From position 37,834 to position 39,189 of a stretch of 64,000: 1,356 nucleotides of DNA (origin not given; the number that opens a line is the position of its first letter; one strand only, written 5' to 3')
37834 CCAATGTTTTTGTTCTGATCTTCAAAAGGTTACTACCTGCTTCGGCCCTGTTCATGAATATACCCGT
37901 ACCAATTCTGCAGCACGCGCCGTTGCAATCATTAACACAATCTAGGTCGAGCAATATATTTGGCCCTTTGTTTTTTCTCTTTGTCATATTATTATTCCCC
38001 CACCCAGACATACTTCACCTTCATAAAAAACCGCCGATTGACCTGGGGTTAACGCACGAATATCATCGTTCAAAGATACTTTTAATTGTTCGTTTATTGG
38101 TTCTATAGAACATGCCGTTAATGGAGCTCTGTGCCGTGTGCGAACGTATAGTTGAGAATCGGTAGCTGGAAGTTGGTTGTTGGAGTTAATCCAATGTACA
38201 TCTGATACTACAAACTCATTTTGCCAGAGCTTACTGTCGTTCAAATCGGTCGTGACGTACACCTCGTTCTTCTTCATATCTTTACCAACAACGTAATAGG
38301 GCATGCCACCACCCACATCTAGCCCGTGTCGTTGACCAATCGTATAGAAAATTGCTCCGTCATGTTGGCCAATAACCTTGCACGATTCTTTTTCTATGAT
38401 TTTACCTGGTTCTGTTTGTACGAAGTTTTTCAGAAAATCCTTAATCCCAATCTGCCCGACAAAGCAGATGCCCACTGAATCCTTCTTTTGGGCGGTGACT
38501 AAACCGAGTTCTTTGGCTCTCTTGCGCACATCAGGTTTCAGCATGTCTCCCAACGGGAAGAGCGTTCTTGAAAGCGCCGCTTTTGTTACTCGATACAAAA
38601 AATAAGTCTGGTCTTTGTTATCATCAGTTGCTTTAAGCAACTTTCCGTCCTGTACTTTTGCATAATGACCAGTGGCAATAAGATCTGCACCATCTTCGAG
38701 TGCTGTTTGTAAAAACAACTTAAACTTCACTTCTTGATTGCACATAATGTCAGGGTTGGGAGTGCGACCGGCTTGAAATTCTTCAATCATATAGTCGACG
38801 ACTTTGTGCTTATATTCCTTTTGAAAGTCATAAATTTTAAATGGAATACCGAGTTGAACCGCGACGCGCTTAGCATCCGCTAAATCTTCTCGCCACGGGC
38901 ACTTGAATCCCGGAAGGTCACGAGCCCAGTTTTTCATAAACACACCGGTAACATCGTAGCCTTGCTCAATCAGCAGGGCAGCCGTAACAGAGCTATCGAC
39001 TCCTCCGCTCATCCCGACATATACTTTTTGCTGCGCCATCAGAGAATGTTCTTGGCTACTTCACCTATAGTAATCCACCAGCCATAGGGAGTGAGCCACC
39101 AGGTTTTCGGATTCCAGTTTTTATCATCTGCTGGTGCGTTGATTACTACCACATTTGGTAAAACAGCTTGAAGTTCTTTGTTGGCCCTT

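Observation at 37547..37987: In-frame amber codon splits a YkgJ-type Cys-cluster gene inside the mnmA-alaS operon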

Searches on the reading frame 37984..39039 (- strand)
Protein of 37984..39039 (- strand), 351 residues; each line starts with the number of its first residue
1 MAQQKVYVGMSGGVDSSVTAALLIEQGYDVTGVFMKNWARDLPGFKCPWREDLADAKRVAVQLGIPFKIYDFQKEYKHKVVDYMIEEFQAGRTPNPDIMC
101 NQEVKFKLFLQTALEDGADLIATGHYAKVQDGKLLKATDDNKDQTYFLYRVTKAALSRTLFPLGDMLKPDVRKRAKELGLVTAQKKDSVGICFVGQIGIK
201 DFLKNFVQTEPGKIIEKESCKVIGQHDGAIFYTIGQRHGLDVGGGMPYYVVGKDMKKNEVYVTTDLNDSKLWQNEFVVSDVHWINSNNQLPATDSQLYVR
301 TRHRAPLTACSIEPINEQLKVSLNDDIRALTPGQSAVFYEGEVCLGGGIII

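Call 12: search_protein_families(library=pfam, proteins=[window:37987-39039:-])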
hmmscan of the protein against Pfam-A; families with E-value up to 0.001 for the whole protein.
window:37987-39039:- (351 aa): 7 families
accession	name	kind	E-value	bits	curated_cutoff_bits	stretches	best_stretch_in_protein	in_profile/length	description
PF03054.22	tRNA_Me_trans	-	1.7e-77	260.1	20.6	1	4-195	1-201/202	tRNA methyl transferase HUP domain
PF20259.3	tRNA_Me_trans_M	-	8.6e-23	80.1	27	1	200-263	1-65/66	tRNA methyl transferase PRC-barrel domain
PF20258.4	tRNA_Me_trans_C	-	6.8e-22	78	20.6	1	274-350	2-77/77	Aminomethyltransferase beta-barrel domain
PF02540.23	NAD_synthase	-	3e-06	27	21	1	4-78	19-87/242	NAD synthase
PF00733.27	Asn_synthase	-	0.00014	22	21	1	2-180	16-186/354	Asparagine synthase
PF24167.1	DUF7411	-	0.00024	21.2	28.7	1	5-87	2-73/194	Family of unknown function (DUF7411)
PF02568.20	ThiI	-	0.00065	19.8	20.5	0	3-38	3-38/197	Thiamine biosynthesis protein (ThiI)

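Call 13: find_related_loci(query=window:37987-39039:-, collection=genome_contigs, flank=4000)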
Query window:37987-39039:- (351 aa) in genome_contigs; peptide patterns used: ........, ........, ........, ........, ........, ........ (x = any residue, [..] = any of these).
599 stretches matched a pattern (row limit reached: there are more); 538 encode a relative of the query (tblastn E <= 1e-3); the best 80 are kept; 80 distinct loci.
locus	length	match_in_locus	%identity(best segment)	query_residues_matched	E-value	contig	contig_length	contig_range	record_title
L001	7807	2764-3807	78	4-351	0e+0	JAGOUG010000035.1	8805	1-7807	Candidatus Saccharibacteria bacterium isolate Gw_Eff_bin_463 Gw_Eff_22032_length_8805_cov_4.364600, whole genome shotgun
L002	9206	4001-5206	71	6-350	0e+0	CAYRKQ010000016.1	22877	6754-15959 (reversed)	MAG TPA_asm: uncultured Candidatus Saccharibacteria bacterium isolate SRP344714_co2_488 genome assembly, contig: NODE_57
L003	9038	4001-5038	73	4-350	2e-178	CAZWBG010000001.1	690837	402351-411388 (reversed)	MAG TPA_asm: uncultured Candidatus Saccharibacteria bacterium isolate SRP344714_co1_230 genome assembly, contig: NODE_6_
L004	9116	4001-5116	68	4-351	3e-172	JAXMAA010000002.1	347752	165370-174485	MAG: Candidatus Saccharimonadales bacterium isolate STL-PAT16 C2.208.fa-2, whole genome shotgun sequence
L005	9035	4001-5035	69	4-351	7e-168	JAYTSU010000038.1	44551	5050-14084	MAG: Candidatus Saccharibacteria bacterium isolate GFS_5273 GFS_5273_37, whole genome shotgun sequence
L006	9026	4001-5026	69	5-351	4e-166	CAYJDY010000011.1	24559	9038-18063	MAG TPA_asm: uncultured Candidatus Saccharibacteria bacterium isolate ERP123247_co1_97 genome assembly, contig: NODE_122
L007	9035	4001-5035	70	4-351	6e-166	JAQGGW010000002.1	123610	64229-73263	MAG: Candidatus Saccharibacteria bacterium isolate RYN_417 scaffold_2656230, whole genome shotgun sequence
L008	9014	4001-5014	70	4-345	1e-165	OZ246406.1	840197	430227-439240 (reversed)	MAG: uncultured Candidatus Saccharibacteria bacterium isolate SRP298887_co1_104 genome assembly, chromosome: 1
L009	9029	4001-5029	67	1-351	1e-163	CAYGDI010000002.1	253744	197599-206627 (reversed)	MAG TPA_asm: uncultured Candidatus Saccharibacteria bacterium isolate ERP113451_co1_239 genome assembly, contig: NODE_8_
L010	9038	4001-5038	68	4-350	2e-163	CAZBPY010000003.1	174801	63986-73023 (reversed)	MAG TPA_asm: uncultured Candidatus Saccharibacteria bacterium isolate binchicken_co350_76 genome assembly, contig: NODE_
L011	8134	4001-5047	67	6-351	2e-163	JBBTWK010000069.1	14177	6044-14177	MAG: Patescibacteria group bacterium isolate H41-bin145_1 H41_bin145_1_000000000069, whole genome shotgun sequence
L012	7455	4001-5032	68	4-351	5e-162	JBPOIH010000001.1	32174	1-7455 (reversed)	MAG: Patescibacteria group bacterium isolate MAG_90 c_000000450472, whole genome shotgun sequence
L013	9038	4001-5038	66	5-351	1e-161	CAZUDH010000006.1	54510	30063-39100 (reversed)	MAG TPA_asm: uncultured Candidatus Saccharibacteria bacterium isolate SRP285395_co2_116 genome assembly, contig: NODE_82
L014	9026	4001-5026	66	2-350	9e-161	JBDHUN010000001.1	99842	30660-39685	MAG: Candidatus Saccharimonas sp. isolate AS-MESO-3CA.158 NODE_775_length_99842_cov_8.049577, whole genome shotgun seque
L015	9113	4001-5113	64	1-350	2e-160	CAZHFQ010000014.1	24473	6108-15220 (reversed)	MAG TPA_asm: uncultured Candidatus Saccharimonas sp. isolate SRP178699_co2_144 genome assembly, contig: NODE_1223_length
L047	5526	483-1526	65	4-350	6e-155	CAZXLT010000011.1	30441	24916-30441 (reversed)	MAG TPA_asm: uncultured Candidatus Saccharibacteria bacterium isolate SRP342105_co1_432 genome assembly, contig: NODE_19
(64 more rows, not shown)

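Call 20: find_encoding_contigs(protein=window:37984-39039:-, flank=3000, max_places=10)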
Protein window:37984-39039:- (351 aa): 3 contigs read that carry it; 3 places shown.
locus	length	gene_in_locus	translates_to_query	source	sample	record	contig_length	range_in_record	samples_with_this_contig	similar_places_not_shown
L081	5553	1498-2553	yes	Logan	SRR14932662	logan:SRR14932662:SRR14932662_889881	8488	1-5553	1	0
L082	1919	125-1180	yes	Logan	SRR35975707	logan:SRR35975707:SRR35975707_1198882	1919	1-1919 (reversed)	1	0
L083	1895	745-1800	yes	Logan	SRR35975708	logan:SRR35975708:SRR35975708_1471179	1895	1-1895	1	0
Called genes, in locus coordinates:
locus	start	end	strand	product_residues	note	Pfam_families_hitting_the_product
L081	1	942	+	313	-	?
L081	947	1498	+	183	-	PF02698:DUF218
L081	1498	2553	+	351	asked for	PF02540:NAD_synthase (weak), PF03054:tRNA_Me_trans, PF20259:tRNA_Me_trans_M, PF20258:tRNA_Me_trans_C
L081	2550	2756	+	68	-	-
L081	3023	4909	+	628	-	PF01411:tRNA-synt_2c, PF07973:tRNA_SAD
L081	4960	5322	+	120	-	-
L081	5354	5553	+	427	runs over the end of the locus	PF06723:MreB_Mbl (faint), PF11104:PilM_2, PF14450:FtsA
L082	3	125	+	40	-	?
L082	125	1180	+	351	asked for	PF02540:NAD_synthase (weak), PF03054:tRNA_Me_trans, PF20259:tRNA_Me_trans_M, PF20258:tRNA_Me_trans_C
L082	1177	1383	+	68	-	-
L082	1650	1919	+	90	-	?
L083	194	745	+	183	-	PF02698:DUF218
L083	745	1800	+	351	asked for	PF02540:NAD_synthase (weak), PF03054:tRNA_Me_trans, PF20259:tRNA_Me_trans_M, PF20258:tRNA_Me_trans_C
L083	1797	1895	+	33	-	?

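Call 32: find_homologous_proteins(query=window:37987-39039:-, max_evalue=1e-100)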
Query window:37987-39039:- (351 aa): 7965 proteins with E <= 1e-100 among 8000 candidates; the best 120 are listed.
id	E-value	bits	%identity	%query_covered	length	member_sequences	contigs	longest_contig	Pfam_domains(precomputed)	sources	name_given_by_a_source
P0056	9.7e-238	806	100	100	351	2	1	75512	PF20259.4,PF03054.23,PF20258.5,PF02540.24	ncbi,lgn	-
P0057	6.8e-207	705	86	100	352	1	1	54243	PF20259.4,PF03054.23,PF20258.5,PF02540.24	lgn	-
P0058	7.4e-194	662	84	97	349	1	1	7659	PF20259.4,PF03054.23,PF20258.5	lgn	-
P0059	4.9e-193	659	70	98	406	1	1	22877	PF20259.4,PF03054.23,PF20258.5,PF02540.24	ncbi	-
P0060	1.7e-192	657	80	99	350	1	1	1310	PF20259.4,PF03054.23,PF20258.5,PF02540.24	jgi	jgi:tRNA-uridine 2-sulfurtransferase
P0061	2.1e-192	657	80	99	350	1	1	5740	PF20259.4,PF03054.23,PF20258.5,PF02540.24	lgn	-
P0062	1.3e-191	654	81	99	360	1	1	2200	PF20259.4,PF03054.23,PF20258.5,PF02540.24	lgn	-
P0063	2.0e-188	644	78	99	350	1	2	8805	PF20259.4,PF03054.23,PF02568.21,PF20258.5,PF02540.24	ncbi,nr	ncbi:tRNA 2-thiouridine(34) synthase MnmA [Candidatus Saccharibacteria bacterium]|nr:tRNA 2-thiourid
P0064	1.0e-187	641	80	99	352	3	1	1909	PF20259.4,PF03054.23,PF20258.5,PF02540.24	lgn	-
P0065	3.0e-187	640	76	99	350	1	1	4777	PF20259.4,PF03054.23,PF20258.5,PF02540.24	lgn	-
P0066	1.7e-186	638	78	99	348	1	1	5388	PF20259.4,PF03054.23,PF20258.5,PF02540.24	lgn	-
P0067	4.3e-186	636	76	100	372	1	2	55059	PF20259.4,PF03054.23,PF20258.5,PF02540.24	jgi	jgi:tRNA-specific 2-thiouridylase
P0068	2.3e-185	634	80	97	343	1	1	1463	PF20259.4,PF03054.23,PF20258.5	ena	-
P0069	5.8e-185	632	76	99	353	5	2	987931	PF20259.4,PF03054.23,PF20258.5,PF02540.24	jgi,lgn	jgi:tRNA-specific 2-thiouridylase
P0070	1.4e-184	631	76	99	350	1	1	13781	PF20259.4,PF03054.23,PF20258.5,PF02540.24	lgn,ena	-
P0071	1.4e-183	628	78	99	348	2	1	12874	PF20259.4,PF03054.23,PF20258.5,PF02540.24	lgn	-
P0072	1.7e-183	628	68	97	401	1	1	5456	PF20259.4,PF03054.23,PF20258.5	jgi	jgi:tRNA-specific 2-thiouridylase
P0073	3.1e-183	627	-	-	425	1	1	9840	PF20259.4,PF03054.23,PF20258.5,PF02540.24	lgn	-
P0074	4.1e-183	626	77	99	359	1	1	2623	PF20259.4,PF03054.23,PF20258.5,PF02540.24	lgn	-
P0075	4.7e-183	626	75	99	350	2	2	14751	PF20259.4,PF03054.23,PF20258.5,PF02540.24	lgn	-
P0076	1.4e-182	625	77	97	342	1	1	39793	PF20259.4,PF03054.23,PF20258.5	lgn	-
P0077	1.5e-182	624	75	99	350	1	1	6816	PF20259.4,PF03054.23,PF20258.5,PF02540.24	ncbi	-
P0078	4.5e-182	623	75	100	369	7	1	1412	PF20259.4,PF03054.23,PF20258.5,PF02540.24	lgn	-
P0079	6.6e-181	619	75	99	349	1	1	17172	PF20259.4,PF03054.23,PF20258.5,PF02540.24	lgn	-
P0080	1.7e-180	618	76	99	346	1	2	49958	PF20259.4,PF03054.23,PF20258.5,PF02540.24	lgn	-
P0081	5.0e-180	616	75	96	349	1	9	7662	PF20259.4,PF03054.23,PF20258.5,PF02540.24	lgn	-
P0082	3.3e-179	614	75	99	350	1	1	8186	PF20259.4,PF03054.23,PF20258.5,PF02540.24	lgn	-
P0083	3.5e-179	613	75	99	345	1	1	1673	PF20259.4,PF03054.23,PF20258.5,PF02540.24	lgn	-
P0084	4.1e-179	613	74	99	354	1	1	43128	PF20259.4,PF03054.23,PF20258.5,PF02540.24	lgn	-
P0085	1.2e-178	612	67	99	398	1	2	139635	PF20259.4,PF03054.23,PF20258.5,PF02540.24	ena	-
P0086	6.3e-178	609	74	99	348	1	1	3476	PF20259.4,PF03054.23,PF20258.5,PF02540.24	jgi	jgi:tRNA-specific 2-thiouridylase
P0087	7.6e-178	609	76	99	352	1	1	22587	PF20259.4,PF03054.23,PF20258.5,PF02540.24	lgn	-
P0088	1.7e-177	608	76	99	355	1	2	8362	PF20259.4,PF03054.23,PF20258.5,PF02540.24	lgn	-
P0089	2.7e-177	607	75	99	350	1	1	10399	PF20259.4,PF03054.23,PF20258.5,PF02540.24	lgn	-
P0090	3.1e-177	607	72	99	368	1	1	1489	PF20259.4,PF03054.23,PF20258.5,PF02540.24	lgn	-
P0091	3.4e-177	607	72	99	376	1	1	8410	PF20259.4,PF03054.23,PF20258.5,PF02540.24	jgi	-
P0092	4.0e-177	607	75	99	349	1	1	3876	PF20259.4,PF03054.23,PF20258.5,PF02540.24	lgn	-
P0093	1.8e-176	605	66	99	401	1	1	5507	PF20259.4,PF03054.23,PF20258.5,PF02540.24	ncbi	-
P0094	3.1e-176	604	-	-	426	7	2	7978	PF20259.4,PF03054.23,PF20258.5,PF02540.24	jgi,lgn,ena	jgi:tRNA-specific 2-thiouridylase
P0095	5.0e-176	603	73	99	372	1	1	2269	PF20259.4,PF03054.23,PF20258.5,PF02540.24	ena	-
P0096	5.9e-176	603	67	99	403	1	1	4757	PF20259.4,PF03054.23,PF20258.5,PF02540.24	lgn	-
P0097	6.0e-176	603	-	-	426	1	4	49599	PF20259.4,PF03054.23,PF20258.5,PF02540.24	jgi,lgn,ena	-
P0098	8.3e-176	602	-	-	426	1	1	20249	PF20259.4,PF03054.23,PF20258.5,PF02540.24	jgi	jgi:tRNA-specific 2-thiouridylase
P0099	8.9e-176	602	75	97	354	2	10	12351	PF20259.4,PF03054.23,PF20258.5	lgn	-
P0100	1.4e-175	602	67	99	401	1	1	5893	PF20259.4,PF03054.23,PF20258.5,PF02540.24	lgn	-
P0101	2.3e-175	601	66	99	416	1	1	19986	PF20259.4,PF03054.23,PF20258.5,PF02540.24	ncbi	-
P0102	4.6e-175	600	74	99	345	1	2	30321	PF20259.4,PF03054.23,PF20258.5,PF02540.24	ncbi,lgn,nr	ncbi:tRNA 2-thiouridine(34) synthase MnmA [Candidatus Saccharibacteria bacterium]|nr:tRNA 2-thiourid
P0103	5.1e-175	600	74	99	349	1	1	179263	PF20259.4,PF03054.23,PF20258.5,PF02540.24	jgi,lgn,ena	-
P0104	5.2e-175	600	75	99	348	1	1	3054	PF20259.4,PF03054.23,PF20258.5,PF02540.24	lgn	-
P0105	7.3e-175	599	74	97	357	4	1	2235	PF20259.4,PF03054.23,PF20258.5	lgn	-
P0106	8.0e-175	599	73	99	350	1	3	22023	PF20259.4,PF03054.23,PF20258.5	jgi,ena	-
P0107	2.0e-174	598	-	-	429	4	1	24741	PF20259.4,PF03054.23,PF20258.5,PF02540.24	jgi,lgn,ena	-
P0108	2.7e-174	597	-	-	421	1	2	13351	PF20259.4,PF03054.23,PF20258.5,PF02540.24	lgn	-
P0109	3.5e-174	597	70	99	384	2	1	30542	PF20259.4,PF03054.23,PF20258.5,PF02540.24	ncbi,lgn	-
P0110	9.8e-174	596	74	100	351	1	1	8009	PF20259.4,PF03054.23,PF20258.5,PF02540.24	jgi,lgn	jgi:tRNA-specific 2-thiouridylase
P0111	1.3e-173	595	75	99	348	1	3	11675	PF20259.4,PF03054.23,PF20258.5,PF02540.24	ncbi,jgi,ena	-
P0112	3.9e-173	594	-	-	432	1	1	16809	PF20259.4,PF03054.23,PF20258.5,PF02540.24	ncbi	-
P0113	8.0e-173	593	68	99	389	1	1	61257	PF20259.4,PF03054.23,PF20258.5,PF02540.24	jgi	jgi:tRNA-specific 2-thiouridylase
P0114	1.1e-172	592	73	99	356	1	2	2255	PF20259.4,PF03054.23,PF20258.5,PF02540.24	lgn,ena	-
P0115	1.1e-172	592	74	99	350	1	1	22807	PF20259.4,PF03054.23,PF20258.5,PF02540.24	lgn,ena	-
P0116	1.9e-172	591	73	97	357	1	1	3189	PF20259.4,PF03054.23,PF20258.5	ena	-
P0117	3.2e-172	591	73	99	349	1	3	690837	PF20259.4,PF03054.23,PF20258.5,PF02540.24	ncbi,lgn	-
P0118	4.3e-172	590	73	99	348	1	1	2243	PF20259.4,PF03054.23,PF20258.5,PF02540.24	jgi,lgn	jgi:tRNA-specific 2-thiouridylase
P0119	5.6e-172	590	68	97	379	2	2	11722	PF20259.4,PF03054.23,PF20258.5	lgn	-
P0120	7.8e-172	589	71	99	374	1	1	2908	PF20259.4,PF03054.23,PF20258.5,PF02540.24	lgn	-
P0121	2.1e-171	588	72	99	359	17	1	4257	PF20259.4,PF03054.23,PF20258.5,PF02540.24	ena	-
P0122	3.0e-171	587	73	99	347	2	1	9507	PF20259.4,PF03054.23,PF20258.5,PF02540.24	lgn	-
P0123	3.8e-171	587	73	99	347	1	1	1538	PF20259.4,PF03054.23,PF20258.5,PF02540.24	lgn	-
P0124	1.1e-170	586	73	99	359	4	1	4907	PF20259.4,PF03054.23,PF20258.5,PF02540.24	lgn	-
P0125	1.9e-170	585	73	99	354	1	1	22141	PF20259.4,PF03054.23,PF20258.5,PF02540.24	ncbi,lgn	-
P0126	3.8e-170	584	73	99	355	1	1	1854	PF20259.4,PF03054.23,PF20258.5,PF02540.24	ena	-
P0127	2.2e-169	581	-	-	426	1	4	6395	PF20259.4,PF03054.23,PF20258.5,PF02540.24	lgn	-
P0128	2.4e-169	581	73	99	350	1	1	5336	PF20259.4,PF03054.23,PF20258.5,PF02540.24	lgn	-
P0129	3.6e-169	581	71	97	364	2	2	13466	PF20259.4,PF03054.23,PF20258.5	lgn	-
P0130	5.5e-169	580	72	99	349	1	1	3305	PF20259.4,PF03054.23,PF20258.5,PF02540.24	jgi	jgi:tRNA-specific 2-thiouridylase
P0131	8.4e-169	579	72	99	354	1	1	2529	PF20259.4,PF03054.23,PF20258.5,PF02540.24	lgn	-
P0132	1.4e-168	579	73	99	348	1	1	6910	PF20259.4,PF03054.23,PF20258.5,PF02540.24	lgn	-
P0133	2.3e-168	578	71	99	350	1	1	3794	PF20259.4,PF03054.23,PF20258.5,PF02540.24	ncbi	-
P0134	2.5e-168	578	71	99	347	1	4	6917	PF20259.4,PF03054.23,PF20258.5,PF02540.24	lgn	-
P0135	5.5e-168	577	68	99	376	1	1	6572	PF20259.4,PF03054.23,PF20258.5,PF02540.24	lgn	-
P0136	6.2e-168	576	72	99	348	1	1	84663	PF24167.2,PF20259.4,PF03054.23,PF20258.5,PF02540.24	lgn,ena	-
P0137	1.2e-167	575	72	99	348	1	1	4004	PF20259.4,PF03054.23,PF20258.5,PF02540.24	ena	-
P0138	8.4e-167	573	72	99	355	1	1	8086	PF20259.4,PF03054.23,PF20258.5,PF02540.24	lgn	-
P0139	1.1e-166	572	-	-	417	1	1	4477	PF20259.4,PF03054.23,PF20258.5,PF02540.24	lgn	-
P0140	1.6e-166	572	72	99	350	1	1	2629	PF20259.4,PF03054.23,PF20258.5,PF02540.24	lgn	-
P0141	1.6e-166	572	72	99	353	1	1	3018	PF20259.4,PF03054.23,PF20258.5,PF02540.24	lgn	-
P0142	2.5e-166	571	71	99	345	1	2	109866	PF20259.4,PF03054.23,PF20258.5,PF02540.24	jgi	jgi:tRNA-uridine 2-sulfurtransferase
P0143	2.5e-166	571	72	97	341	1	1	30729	PF20259.4,PF03054.23,PF20258.5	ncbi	-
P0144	6.2e-166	570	70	100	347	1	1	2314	PF20259.4,PF03054.23,PF20258.5,PF02540.24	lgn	-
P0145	6.8e-166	570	68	99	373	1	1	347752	PF20259.4,PF03054.23,PF20258.5,PF02540.24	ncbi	ncbi:MAG: tRNA 2-thiouridine(34) synthase MnmA [Candidatus Saccharimonadales bacterium]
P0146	8.1e-166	569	69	99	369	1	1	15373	PF20259.4,PF03054.23,PF20258.5,PF02540.24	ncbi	-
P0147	1.2e-165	569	71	99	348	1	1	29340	PF20259.4,PF03054.23,PF20258.5,PF02540.24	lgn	-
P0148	1.2e-165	569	70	99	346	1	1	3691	PF20259.4,PF03054.23,PF20258.5,PF02540.24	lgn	-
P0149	1.3e-165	569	70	99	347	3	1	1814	PF20259.4,PF03054.23,PF20258.5,PF02540.24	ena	-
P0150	1.3e-165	569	71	99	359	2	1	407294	PF20259.4,PF03054.23,PF20258.5,PF02540.24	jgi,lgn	jgi:tRNA-specific 2-thiouridylase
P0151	1.5e-165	569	70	99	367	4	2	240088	PF20259.4,PF03054.23,PF20258.5,PF02540.24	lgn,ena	-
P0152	2.2e-165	568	72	99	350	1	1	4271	PF24167.2,PF20259.4,PF03054.23,PF20258.5,PF02540.24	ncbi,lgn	-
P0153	2.4e-165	568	71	99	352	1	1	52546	PF20259.4,PF03054.23,PF20258.5,PF02540.24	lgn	-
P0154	2.5e-165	568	70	99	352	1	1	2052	PF20259.4,PF03054.23,PF20258.5,PF02540.24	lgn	-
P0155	3.4e-165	567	72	99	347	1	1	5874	PF20259.4,PF03054.23,PF20258.5,PF02540.24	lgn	-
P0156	7.0e-165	566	63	99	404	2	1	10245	PF20259.4,PF03054.23,PF20258.5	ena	-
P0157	7.1e-165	566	72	99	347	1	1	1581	PF20259.4,PF03054.23,PF20258.5,PF02540.24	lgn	-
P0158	1.5e-164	565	71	99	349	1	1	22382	PF20259.4,PF03054.23,PF20258.5,PF02540.24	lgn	-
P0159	2.0e-164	565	65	99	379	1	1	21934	PF20259.4,PF03054.23,PF20258.5,PF02540.24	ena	-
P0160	2.1e-164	565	-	-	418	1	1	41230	PF20259.4,PF03054.23,PF20258.5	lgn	-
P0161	3.0e-164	564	70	99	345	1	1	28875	PF20259.4,PF03054.23,PF20258.5,PF02540.24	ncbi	-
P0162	3.4e-164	564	71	99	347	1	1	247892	PF20259.4,PF03054.23,PF20258.5,PF02540.24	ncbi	-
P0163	4.8e-164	564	69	99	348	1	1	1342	PF24167.2,PF20259.4,PF03054.23,PF20258.5,PF02540.24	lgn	-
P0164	5.4e-164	563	68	99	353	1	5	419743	PF20259.4,PF03054.23,PF20258.5,PF02540.24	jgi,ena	-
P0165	8.7e-164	563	68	99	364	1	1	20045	PF20259.4,PF03054.23,PF20258.5,PF02540.24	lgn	-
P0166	8.8e-164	563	69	99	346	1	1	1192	PF20259.4,PF03054.23,PF20258.5,PF02540.24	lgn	-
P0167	8.8e-164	563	66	99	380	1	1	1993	PF20259.4,PF03054.23,PF20258.5,PF02540.24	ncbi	-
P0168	9.0e-164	563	69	99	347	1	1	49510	PF20259.4,PF03054.23,PF20258.5,PF02540.24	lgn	-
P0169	1.0e-163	563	69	96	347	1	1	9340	PF24167.2,PF20259.4,PF03054.23,PF20258.5,PF02540.24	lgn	-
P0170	1.2e-163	562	71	99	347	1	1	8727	PF20259.4,PF03054.23,PF20258.5,PF02540.24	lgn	-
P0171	1.3e-163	562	71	99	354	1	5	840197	PF24167.2,PF20259.4,PF03054.23,PF20258.5,PF02540.24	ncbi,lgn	-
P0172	1.5e-163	562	70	100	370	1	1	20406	PF20259.4,PF03054.23,PF20258.5,PF02540.24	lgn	-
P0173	1.7e-163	562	69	100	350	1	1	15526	PF20259.4,PF03054.23,PF20258.5,PF02540.24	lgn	-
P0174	1.9e-163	562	69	99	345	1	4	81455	PF24167.2,PF20259.4,PF03054.23,PF20258.5,PF02540.24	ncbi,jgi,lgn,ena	-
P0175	2.3e-163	561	71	99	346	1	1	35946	PF24167.2,PF20259.4,PF03054.23,PF20258.5,PF02540.24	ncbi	-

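Call 33: find_encoding_contigs(protein=P0057, flank=3000, max_places=2)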
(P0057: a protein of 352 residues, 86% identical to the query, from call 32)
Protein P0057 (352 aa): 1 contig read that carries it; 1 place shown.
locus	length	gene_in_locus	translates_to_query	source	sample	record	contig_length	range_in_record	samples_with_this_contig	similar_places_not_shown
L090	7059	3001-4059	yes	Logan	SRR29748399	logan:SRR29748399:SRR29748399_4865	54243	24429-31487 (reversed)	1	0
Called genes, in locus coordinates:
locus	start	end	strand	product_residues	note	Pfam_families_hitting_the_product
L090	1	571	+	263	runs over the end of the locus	PF01026:TatD_DNase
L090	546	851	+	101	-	-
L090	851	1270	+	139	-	-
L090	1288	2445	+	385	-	PF00266:Aminotran_5, PF00155:Aminotran_1_2 (weak), PF01212:Beta_elim_lyase (weak)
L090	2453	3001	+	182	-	PF02698:DUF218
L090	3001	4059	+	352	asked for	PF02540:NAD_synthase (weak), PF03054:tRNA_Me_trans, PF20259:tRNA_Me_trans_M, PF20258:tRNA_Me_trans_C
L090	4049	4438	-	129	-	-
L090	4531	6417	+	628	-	PF01411:tRNA-synt_2c, PF07973:tRNA_SAD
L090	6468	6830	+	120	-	-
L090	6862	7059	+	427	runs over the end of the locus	PF06723:MreB_Mbl (faint), PF11104:PilM_2, PF14450:FtsA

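Call 34: find_encoding_contigs(protein=P0058, flank=3000, max_places=2)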
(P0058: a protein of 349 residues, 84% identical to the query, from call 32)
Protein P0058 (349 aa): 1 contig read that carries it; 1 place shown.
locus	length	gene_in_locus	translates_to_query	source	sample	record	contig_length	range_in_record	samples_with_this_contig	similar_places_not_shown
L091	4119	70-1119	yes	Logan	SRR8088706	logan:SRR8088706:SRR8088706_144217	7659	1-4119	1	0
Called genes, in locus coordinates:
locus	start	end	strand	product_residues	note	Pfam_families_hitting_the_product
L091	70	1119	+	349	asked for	PF03054:tRNA_Me_trans, PF20259:tRNA_Me_trans_M, PF20258:tRNA_Me_trans_C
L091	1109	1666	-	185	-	-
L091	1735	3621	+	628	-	PF01411:tRNA-synt_2c, PF07973:tRNA_SAD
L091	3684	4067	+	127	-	-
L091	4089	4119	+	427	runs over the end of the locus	PF06723:MreB_Mbl (faint), PF11104:PilM_2, PF14450:FtsA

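Call 35: find_encoding_contigs(protein=P0061, flank=3000, max_places=2)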
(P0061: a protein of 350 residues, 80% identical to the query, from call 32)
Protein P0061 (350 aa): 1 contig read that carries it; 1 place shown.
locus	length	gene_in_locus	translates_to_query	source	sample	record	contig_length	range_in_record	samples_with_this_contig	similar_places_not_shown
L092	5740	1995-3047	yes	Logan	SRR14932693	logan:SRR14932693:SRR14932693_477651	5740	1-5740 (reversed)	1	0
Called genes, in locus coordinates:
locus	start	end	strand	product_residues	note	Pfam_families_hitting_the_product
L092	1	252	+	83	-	?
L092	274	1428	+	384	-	PF00266:Aminotran_5, PF01212:Beta_elim_lyase (weak), PF00155:Aminotran_1_2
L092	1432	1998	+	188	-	PF02698:DUF218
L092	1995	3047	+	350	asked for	PF02540:NAD_synthase (weak), PF03054:tRNA_Me_trans, PF20259:tRNA_Me_trans_M, PF20258:tRNA_Me_trans_C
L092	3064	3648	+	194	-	PF01966:HD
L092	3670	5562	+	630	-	PF01411:tRNA-synt_2c, PF07973:tRNA_SAD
